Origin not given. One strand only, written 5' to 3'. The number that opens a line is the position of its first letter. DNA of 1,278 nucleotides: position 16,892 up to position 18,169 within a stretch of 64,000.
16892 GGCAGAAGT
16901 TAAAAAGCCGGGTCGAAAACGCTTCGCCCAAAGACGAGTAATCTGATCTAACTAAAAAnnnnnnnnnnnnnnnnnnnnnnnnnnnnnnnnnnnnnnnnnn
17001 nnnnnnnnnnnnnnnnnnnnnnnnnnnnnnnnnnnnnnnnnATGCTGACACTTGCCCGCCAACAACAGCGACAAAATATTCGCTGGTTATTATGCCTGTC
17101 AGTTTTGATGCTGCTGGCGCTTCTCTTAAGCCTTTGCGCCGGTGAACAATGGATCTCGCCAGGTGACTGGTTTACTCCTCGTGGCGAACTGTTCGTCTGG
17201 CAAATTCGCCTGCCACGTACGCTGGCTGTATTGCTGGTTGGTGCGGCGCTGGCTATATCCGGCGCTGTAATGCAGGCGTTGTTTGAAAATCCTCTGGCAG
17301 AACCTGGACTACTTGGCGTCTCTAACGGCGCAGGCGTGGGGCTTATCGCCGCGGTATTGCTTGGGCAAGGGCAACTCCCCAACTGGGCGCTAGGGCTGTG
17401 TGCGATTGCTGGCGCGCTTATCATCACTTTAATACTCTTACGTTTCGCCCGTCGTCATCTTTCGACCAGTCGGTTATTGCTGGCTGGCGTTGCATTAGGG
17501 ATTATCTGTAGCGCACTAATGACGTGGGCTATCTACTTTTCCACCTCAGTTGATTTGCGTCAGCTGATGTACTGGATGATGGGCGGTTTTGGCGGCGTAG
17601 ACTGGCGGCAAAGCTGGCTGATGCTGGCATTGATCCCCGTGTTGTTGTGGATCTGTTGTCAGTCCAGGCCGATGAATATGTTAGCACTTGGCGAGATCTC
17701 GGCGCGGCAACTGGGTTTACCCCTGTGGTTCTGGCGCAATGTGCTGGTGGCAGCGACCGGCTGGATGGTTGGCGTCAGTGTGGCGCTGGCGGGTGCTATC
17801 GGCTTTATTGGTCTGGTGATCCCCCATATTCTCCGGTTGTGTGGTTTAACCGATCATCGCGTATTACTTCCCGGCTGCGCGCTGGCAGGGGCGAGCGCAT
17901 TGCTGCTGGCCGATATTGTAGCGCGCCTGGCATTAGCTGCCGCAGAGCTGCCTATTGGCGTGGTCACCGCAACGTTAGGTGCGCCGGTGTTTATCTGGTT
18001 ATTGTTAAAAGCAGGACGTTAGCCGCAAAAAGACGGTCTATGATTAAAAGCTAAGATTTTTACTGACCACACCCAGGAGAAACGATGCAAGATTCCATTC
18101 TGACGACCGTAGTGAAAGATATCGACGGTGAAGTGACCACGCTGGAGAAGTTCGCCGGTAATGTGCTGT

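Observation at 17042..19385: Peroxidase gene btuE embedded in the B12 transporter operon with a 1-nt stop/start overlap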

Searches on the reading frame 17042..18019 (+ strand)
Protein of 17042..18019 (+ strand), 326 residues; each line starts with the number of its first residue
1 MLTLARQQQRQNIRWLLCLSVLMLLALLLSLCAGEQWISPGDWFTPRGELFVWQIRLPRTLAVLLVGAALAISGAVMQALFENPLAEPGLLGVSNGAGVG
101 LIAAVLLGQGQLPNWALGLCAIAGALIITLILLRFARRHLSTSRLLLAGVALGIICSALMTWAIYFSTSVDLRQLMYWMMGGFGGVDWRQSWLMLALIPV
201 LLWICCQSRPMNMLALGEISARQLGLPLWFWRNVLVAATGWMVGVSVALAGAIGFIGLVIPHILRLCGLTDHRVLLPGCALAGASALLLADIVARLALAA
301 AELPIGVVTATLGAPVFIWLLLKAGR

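Call 4: search_protein_families(proteins=[window:17042-18019:+], library=ncbifam)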
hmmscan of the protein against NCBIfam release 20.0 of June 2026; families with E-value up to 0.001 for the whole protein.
window:17042-18019:+ (326 aa): 16 families
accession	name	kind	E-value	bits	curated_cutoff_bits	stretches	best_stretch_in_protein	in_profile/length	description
NF003001.0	PRK03784.1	equivalog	5.6e-173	574.7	334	1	1-325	4-329/332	vitamin B12 ABC transporter permease BtuC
NF007081.0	PRK09535.1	equivalog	2.8e-62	211.1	461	1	49-323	88-360/366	vitamin B12 ABC transporter permease BtuC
TIGR03869.1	F420-0_ABCperm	hypoth_equivalog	3e-59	200.9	437.35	1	51-324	48-321/325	putative F420-0 ABC transporter permease subunit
NF007866.0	PRK10577.1-2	equivalog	9.4e-57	192.8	554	1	7-324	347-663/666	Fe(3+)-hydroxamate ABC transporter permease FhuB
NF007872.0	PRK10577.2-3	equivalog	9.4e-54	182.9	727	2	17-292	23-299/676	Fe(3+)-hydroxamate ABC transporter permease FhuB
NF007299.0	PRK09777.1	equivalog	8.6e-51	173.1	406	1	15-323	5-316/318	Fe(3+) dicitrate ABC transporter permease subunit FecD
NF007867.0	PRK10577.1-3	subfamily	1.6e-49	168.9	849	1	9-323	383-704/710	Fe(3+)-hydroxamate ABC transporter permease FhuB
NF008407.0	PRK11228.1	equivalog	2.2e-49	168.1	396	1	48-322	50-327/330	iron-dicitrate ABC transporter permease FecC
NF007871.0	PRK10577.2-2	equivalog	3.1e-46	158.2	899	1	9-325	353-677/679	Fe(3+)-hydroxamate ABC transporter permease FhuB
NF007760.0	PRK10441.1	equivalog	5.5e-40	137.5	428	1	50-322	54-327/335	Fe(3+)-siderophore ABC transporter permease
NF007869.0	PRK10577.1-6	equivalog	1.8e-38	132.4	954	1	20-326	385-696/703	Fe(3+)-hydroxamate ABC transporter permease FhuB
NF007759.0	PRK10440.1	equivalog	1e-36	126.8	422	1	50-324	53-326/330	iron-enterobactin ABC transporter permease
NF007868.0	PRK10577.1-5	equivalog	1.5e-36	126.1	943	1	8-325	349-665/666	Fe(3+)-hydroxamate ABC transporter permease FhuB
NF007873.0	PRK10577.2-4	equivalog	3.3e-36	125.2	1012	1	49-321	368-640/646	Fe(3+)-hydroxamate ABC transporter permease FhuB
NF007870.0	PRK10577.2-1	equivalog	1.2e-32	113.4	1355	1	53-326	401-675/678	Fe(3+)-hydroxamate ABC transporter permease FhuB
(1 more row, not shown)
